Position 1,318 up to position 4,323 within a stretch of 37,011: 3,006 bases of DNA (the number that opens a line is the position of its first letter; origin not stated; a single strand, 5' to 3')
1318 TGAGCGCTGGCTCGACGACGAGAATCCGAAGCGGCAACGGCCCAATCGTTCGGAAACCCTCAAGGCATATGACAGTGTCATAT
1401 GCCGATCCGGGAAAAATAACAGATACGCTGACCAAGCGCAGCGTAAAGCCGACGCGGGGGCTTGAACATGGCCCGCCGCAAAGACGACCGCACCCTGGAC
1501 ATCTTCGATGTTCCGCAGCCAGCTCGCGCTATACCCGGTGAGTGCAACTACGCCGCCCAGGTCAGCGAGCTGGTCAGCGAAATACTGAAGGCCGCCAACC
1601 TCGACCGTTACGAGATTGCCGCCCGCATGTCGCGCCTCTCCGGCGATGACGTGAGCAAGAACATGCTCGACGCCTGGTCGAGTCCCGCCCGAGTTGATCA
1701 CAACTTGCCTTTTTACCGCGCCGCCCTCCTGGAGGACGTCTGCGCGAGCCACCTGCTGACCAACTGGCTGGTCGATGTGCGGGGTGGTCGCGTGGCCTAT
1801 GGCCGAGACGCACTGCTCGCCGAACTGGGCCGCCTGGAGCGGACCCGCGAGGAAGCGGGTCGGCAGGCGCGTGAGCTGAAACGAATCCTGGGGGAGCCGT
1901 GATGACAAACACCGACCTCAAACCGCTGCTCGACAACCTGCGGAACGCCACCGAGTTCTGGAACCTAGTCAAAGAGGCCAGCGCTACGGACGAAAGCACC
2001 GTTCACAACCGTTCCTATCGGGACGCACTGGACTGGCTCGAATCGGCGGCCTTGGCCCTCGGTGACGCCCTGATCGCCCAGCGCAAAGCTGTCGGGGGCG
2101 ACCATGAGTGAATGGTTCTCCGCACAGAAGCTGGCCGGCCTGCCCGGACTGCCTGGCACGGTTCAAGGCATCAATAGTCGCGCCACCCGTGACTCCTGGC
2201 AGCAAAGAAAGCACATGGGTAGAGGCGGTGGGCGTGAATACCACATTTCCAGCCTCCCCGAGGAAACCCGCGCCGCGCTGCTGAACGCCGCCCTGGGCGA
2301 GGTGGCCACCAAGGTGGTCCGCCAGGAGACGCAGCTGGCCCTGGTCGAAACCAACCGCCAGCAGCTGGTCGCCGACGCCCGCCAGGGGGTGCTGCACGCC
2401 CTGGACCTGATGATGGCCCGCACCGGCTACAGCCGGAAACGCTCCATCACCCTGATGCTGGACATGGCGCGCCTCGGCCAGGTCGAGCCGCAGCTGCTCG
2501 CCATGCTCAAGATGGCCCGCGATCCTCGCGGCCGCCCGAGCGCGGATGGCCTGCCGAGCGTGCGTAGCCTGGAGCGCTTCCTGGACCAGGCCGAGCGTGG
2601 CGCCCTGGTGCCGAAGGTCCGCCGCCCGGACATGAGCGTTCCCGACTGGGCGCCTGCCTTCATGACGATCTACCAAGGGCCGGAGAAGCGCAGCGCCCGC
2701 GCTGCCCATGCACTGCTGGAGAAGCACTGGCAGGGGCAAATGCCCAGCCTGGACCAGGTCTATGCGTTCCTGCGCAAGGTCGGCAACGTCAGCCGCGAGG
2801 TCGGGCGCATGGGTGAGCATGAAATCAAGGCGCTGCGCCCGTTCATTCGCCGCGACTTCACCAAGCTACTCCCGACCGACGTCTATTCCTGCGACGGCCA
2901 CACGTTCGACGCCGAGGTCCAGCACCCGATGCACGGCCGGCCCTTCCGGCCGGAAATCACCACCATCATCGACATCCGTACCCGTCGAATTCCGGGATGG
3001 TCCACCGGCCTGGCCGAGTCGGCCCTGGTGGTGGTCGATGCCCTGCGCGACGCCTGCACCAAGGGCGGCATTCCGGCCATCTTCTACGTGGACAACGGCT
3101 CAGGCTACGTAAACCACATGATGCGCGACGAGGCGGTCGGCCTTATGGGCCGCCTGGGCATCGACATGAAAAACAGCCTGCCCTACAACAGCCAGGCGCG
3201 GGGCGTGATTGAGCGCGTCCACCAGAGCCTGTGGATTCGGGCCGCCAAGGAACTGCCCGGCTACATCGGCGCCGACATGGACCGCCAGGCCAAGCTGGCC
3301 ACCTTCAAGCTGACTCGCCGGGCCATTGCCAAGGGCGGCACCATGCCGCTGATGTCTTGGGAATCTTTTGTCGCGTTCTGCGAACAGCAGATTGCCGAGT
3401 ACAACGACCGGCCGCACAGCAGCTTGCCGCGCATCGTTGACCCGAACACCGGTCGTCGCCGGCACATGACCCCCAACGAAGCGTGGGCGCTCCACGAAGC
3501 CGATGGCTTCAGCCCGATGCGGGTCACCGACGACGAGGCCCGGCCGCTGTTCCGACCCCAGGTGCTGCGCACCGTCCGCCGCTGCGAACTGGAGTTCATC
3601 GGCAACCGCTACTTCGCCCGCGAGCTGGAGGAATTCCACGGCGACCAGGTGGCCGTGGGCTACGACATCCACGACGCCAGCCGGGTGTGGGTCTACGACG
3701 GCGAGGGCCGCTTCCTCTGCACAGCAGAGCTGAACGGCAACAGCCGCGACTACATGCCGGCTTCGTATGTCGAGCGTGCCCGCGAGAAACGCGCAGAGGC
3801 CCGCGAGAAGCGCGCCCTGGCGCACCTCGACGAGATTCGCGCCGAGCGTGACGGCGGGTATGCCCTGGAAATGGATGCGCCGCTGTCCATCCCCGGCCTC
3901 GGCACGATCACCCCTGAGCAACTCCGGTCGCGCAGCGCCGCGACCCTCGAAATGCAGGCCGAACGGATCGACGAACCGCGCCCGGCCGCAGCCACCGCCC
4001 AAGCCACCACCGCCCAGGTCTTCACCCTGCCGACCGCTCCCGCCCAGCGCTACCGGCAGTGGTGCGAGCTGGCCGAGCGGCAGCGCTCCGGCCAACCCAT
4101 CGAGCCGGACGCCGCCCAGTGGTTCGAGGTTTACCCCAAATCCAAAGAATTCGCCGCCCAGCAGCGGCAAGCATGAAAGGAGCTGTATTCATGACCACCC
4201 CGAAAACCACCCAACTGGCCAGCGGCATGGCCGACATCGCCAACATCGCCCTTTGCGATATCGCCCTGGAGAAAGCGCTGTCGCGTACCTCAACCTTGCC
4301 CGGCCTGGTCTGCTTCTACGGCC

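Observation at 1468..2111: Two small early proteins (144 aa and 69 aa) between ner and transposase A: candidate host-takeover factors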

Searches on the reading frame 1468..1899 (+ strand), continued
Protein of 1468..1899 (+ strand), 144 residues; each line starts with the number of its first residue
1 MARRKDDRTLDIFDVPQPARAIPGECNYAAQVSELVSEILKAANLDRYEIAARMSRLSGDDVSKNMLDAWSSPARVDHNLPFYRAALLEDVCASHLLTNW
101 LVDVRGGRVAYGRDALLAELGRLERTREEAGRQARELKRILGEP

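Call 89: search_dna_similar(query=window:1468-1899:+, collection=phages, mode=protein, max_rows=40, rows=spread)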
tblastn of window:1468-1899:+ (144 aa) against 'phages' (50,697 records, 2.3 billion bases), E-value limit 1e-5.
Records with a match: 119; places in all: 119; records where one place covers at least 80% of the query: 117.
Best place of each record, by identity: >=99% 37; 95-99% 40; 90-95% 36; 60-80% 2; <60% 4.
By first word of the organism name: Pseudomonas 111; Ralstonia 4; Bacteriophage 3; Casadabanvirus 1.
By host as written in the record: - 32; Pseudomonas aeruginosa PA14 32; Pseudomonas aeruginosa 31; Ralstonia solanacearum 3; Pseudomonas aeruginosa Ps33 2; Pseudomonas aeruginosa clinical isolate 2; Pseudomonas aeruginosa PAS429 2; Pseudomonas aeruginosa YMC12/01/R24 2; and 13 more.
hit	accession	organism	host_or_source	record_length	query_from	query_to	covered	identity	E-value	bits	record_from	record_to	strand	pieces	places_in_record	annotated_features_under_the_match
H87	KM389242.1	Pseudomonas phage F_TK1932sp/Pa1651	-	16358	1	144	100%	100.0%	5e-90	290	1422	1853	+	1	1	record has no annotation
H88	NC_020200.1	Pseudomonas phage JBD88a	-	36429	1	144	100%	100.0%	5e-90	290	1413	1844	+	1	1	transcriptional regulator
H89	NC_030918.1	Pseudomonas phage JBD93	Pseudomonas aeruginosa PA14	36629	1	144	100%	100.0%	5e-90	290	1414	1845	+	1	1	transcriptional regulator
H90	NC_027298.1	Pseudomonas phage LPB1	hospital sewage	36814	1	144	100%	100.0%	5e-90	290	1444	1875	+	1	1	transcriptional regulator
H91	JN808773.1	Pseudomonas phage F_HA0480sp/Pa1651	-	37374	1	144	100%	100.0%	5e-90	290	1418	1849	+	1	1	hypothetical protein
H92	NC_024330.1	Pseudomonas phage JD024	Pseudomonas aeruginosa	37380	1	144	100%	100.0%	5e-90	290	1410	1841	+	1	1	transcriptional regulator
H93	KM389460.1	Pseudomonas phage F_MX560sp/Pa1651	-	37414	1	144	100%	100.0%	5e-90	290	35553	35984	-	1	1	record has no annotation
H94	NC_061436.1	Pseudomonas phage AIIMS-Pa-B1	Pseudomonas aeruginosa clinical isolate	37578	1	144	100%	100.0%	5e-90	290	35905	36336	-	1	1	transcriptional regulator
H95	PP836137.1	Pseudomonas phage GEC_PNG14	Pseudomonas aeruginosa 573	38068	1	144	100%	100.0%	5e-90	290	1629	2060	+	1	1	hypothetical protein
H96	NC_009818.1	Pseudomonas phage MP22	Pseudomonas aeruginosa UCBPP-PA14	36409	1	144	100%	99.3%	1e-89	289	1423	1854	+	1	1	orf3: transcriptional regulator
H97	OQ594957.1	Pseudomonas phage vB_Pae_LESphi4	Pseudomonas aeruginosa LESB58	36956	1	144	100%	99.3%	2e-89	288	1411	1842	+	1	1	transposable prophage-related regulatory protein CII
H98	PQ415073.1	Pseudomonas phage Baskent_P5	Pseudomonas aeruginosa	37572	1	144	100%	99.3%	2e-89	288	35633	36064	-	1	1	transcriptional regulator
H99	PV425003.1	Pseudomonas phage vB_PaeM_GXNNB6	Pseudomonas aeruginosa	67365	1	144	100%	99.3%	2e-89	288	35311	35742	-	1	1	hypothetical protein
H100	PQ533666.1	Pseudomonas phage Zilla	Pseudomonas aeruginosa PA14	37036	1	144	100%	98.6%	1e-88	286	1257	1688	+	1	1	hypothetical protein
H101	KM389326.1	Pseudomonas phage F_KK2074sp/Pa1651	-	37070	1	144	100%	97.2%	7e-88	284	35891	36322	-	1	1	record has no annotation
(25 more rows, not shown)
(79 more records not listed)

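Call 99: fold_search(model_id=the predicted structure, library=viral)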
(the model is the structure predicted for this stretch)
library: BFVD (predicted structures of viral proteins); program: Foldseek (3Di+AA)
matches with E <= 10: 235; with E <= 0.001: 0
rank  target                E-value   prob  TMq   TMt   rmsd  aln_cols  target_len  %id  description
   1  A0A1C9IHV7            2.4e-02  1.00  0.48  0.54  15.3       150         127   15  (no name in the UniProt tables at hand)
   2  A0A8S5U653            7.3e-02  1.00  0.49  0.49   1.6        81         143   20  Regulatory protein [Siphoviridae sp. ctwHj1]
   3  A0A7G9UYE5            9.9e-02  0.98  0.44  0.52   7.7       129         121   16  (no name in the UniProt tables at hand)
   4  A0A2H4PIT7            1.4e-01  0.97  0.39  0.58   4.8        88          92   18  HTH cro/C1-type domain-containing protein [Corynebacterium phage phi673]
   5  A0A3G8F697            1.6e-01  0.82  0.37  0.46  11.3       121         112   16  (no name in the UniProt tables at hand)
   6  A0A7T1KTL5            1.6e-01  0.82  0.39  0.44  10.5       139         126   18  (no name in the UniProt tables at hand)
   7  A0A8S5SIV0            2.0e-01  0.87  0.37  0.37  10.4       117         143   13  Helix-turn-helix domain protein [Siphoviridae sp. ctvhu9]
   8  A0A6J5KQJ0            2.1e-01  0.89  0.43  0.47   8.5       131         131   14  HTH_XRE domain containing protein [uncultured Caudovirales phage]
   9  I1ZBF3                2.4e-01  0.54  0.30  0.35  12.1       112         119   19  (no name in the UniProt tables at hand)
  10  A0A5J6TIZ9            2.9e-01  0.80  0.37  0.38  10.0       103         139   16  (no name in the UniProt tables at hand)
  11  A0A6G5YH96            2.9e-01  0.69  0.40  0.47  11.9       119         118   13  (no name in the UniProt tables at hand)
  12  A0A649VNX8            3.1e-01  0.97  0.39  0.48   6.0        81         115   14  Helix-turn-helix DNA binding protein [Corynebacterium phage EmiRose]
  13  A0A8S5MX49            3.1e-01  0.69  0.34  0.43   9.8       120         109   22  Helix-turn-helix XRE-family like protein [Siphoviridae sp. ct91l7]
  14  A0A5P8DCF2            3.3e-01  0.80  0.37  0.38   6.2       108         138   20  Helix-turn-helix DNA binding protein [Gordonia phage Denise]
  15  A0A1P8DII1            3.3e-01  0.72  0.39  0.49  10.8       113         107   17  (no name in the UniProt tables at hand)
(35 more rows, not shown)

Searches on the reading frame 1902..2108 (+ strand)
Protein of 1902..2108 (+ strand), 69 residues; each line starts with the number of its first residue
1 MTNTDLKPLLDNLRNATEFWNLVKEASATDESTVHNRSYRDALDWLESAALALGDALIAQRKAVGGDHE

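Call 3: search_protein_families(library=pfam, proteins=[window:1902-2108:+], max_evalue=1)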
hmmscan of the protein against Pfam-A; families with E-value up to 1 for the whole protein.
window:1902-2108:+ (69 aa): 0 families

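Call 4: search_protein_families(library=phrogs, proteins=[window:1902-2108:+], max_evalue=1)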
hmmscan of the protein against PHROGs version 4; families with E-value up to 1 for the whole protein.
window:1902-2108:+ (69 aa): 3 families
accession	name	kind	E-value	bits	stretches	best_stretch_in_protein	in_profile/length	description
phrog_4468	-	unknown function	1.7e-35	122.1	1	1-69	20-84/84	-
phrog_15608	-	unknown function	1.2e-22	81.6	1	1-65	1-64/143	-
phrog_1650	-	head and packaging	0.079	13.3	1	14-66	201-254/300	major head protein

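Call 11: search_solved_structures(query=window:1902-2108:+, max_evalue=1, show_alignments=2)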
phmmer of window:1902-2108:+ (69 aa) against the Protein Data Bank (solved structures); distinct sequences matched with E-value up to 1: 2.
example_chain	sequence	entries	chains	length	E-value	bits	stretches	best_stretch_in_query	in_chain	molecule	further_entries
6v7w_A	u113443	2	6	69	2.6e-42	144.4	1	1-69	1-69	QUORUM SENSING ANTI-ACTIVATOR PROTEIN AQS1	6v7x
6v7u_A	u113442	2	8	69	1.6e-40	138.8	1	1-69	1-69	Quorum sensing anti-activator protein Aqs1 | Quorum sensing anti-activator Aqs1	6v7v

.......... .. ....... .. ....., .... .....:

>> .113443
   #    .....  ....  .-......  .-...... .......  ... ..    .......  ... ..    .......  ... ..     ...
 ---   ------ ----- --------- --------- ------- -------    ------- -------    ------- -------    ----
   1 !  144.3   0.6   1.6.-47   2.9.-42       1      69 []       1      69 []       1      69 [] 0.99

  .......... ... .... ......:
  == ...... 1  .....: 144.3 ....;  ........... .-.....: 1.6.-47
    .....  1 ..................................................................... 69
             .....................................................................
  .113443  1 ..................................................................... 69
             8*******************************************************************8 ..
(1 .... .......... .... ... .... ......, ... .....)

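Call 19: search_protein_families(library=ncbifam, proteins=[window:1902-2108:+], max_evalue=1)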
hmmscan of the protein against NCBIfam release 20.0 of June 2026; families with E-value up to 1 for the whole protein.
window:1902-2108:+ (69 aa): 0 families

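Call 88: search_dna_similar(query=window:1902-2108:+, collection=phages, mode=protein, max_rows=40, rows=spread)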
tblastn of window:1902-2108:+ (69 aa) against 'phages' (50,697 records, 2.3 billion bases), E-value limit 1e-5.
Records with a match: 114; places in all: 114; records where one place covers at least 80% of the query: 113.
Best place of each record, by identity: >=99% 30; 95-99% 4; 60-80% 36; <60% 44.
By first word of the organism name: Pseudomonas 112; Bacteriophage 1; Casadabanvirus 1.
By host as written in the record: Pseudomonas aeruginosa PA14 32; - 31; Pseudomonas aeruginosa 31; Pseudomonas aeruginosa clinical isolate 2; Pseudomonas aeruginosa Ps33 2; Pseudomonas aeruginosa PAS429 2; Pseudomonas aeruginosa YMC12/01/R24 2; Pseudomonas aeruginosa ST773 (NDM-1-producing) 1; and 11 more.
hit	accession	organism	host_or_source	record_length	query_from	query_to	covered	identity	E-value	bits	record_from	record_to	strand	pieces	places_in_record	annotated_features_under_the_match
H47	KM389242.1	Pseudomonas phage F_TK1932sp/Pa1651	-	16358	1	69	100%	100.0%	7e-39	140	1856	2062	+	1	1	record has no annotation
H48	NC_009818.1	Pseudomonas phage MP22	Pseudomonas aeruginosa UCBPP-PA14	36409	1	69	100%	100.0%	7e-39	140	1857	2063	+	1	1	orf5: hypothetical protein | orf6: transposase | orf3: transcriptional regulator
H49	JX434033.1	Pseudomonas phage JBD88a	-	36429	1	69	100%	100.0%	7e-39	140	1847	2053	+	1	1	hypothetical protein (x2)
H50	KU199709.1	Pseudomonas phage JBD93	Pseudomonas aeruginosa PA14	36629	1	69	100%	100.0%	7e-39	140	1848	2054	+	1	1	hypothetical protein (x2) | transposase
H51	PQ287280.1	Pseudomonas phage Komp_PA14_H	Pseudomonas aeruginosa PA14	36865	1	69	100%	100.0%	7e-39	140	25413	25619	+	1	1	hypothetical protein | transposase | transcriptional regulator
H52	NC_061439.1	Pseudomonas phage vB_PaeS_PcyII-40_PfII40a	-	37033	1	69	100%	100.0%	7e-39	140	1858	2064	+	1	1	hypothetical protein | transposase | transcriptional regulator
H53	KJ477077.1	Pseudomonas phage JD024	Pseudomonas aeruginosa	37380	1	69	100%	100.0%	7e-39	140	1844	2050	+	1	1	hypothetical protein (x2)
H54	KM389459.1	Pseudomonas phage F_ET309sp/Pa1651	-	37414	1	69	100%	100.0%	7e-39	140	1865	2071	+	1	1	record has no annotation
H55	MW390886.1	Pseudomonas phage AIIMS-Pa-B1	Pseudomonas aeruginosa clinical isolate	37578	1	69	100%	100.0%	7e-39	140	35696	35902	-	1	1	hypothetical protein (x2)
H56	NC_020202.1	Pseudomonas phage JBD5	-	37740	1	69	100%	100.0%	7e-39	140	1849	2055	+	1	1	hypothetical protein | transcriptional regulator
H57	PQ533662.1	Pseudomonas phage Presto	Pseudomonas aeruginosa PA14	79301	1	69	100%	100.0%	7e-39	140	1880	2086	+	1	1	hypothetical protein (x2) | transposase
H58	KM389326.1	Pseudomonas phage F_KK2074sp/Pa1651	-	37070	1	69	100%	98.6%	3e-38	138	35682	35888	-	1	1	record has no annotation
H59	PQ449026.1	Pseudomonas phage HKPH_J3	Pseudomonas aeruginosa PAO1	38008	1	69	100%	68.1%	1e-21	91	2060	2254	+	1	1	quorum sensing anti-activator protein A qs1 | transcriptional regulator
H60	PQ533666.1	Pseudomonas phage Zilla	Pseudomonas aeruginosa PA14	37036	1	69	100%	68.1%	1e-21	91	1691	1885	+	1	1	hypothetical protein (x2) | transposase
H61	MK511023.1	Pseudomonas phage vB_Pae_CF77b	Pseudomonas aeruginosa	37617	1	69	100%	68.1%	1e-21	91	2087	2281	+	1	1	hypothetical protein (x2) | transposase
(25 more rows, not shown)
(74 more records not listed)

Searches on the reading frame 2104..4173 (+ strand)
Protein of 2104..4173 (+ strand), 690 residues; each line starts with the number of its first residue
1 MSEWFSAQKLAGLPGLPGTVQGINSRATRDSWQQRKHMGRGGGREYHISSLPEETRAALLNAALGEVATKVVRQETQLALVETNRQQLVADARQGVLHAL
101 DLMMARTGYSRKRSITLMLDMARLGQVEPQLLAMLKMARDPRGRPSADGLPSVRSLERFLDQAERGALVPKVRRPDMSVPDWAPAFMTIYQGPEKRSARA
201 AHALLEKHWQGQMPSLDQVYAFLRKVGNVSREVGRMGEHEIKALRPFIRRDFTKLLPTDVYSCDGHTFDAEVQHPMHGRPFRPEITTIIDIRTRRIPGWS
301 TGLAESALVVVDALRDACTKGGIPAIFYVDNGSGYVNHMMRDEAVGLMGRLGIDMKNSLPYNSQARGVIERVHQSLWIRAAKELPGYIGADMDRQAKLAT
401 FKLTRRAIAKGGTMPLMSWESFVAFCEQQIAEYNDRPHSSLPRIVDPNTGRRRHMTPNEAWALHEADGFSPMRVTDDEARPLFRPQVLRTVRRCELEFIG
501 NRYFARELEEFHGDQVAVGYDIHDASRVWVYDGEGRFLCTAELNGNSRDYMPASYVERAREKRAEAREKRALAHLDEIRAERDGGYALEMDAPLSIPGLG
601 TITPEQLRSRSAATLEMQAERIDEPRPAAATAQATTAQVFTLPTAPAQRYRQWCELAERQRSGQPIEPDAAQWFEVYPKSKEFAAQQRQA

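Call 96: search_protein_families(library=pfam, proteins=[window:2104-4173:+], max_evalue=0.01)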
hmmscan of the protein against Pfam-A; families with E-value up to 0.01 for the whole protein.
window:2104-4173:+ (690 aa): 4 families
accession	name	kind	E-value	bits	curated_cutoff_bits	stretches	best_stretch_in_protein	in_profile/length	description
PF02316.22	HTH_Tnp_Mu_1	-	6.8e-38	130.5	23.3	1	9-125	2-133/134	Mu DNA-binding domain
PF09299.17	Mu-transpos_C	-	1.3e-21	76.7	21.7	1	482-540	3-61/61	Mu transposase, C-terminal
PF00665.32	rve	-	1.2e-07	32.4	32.6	1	285-363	26-102/102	Integrase core domain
PF13683.12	rve_3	-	0.0097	16.1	26.5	0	424-441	44-62/67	Integrase core domain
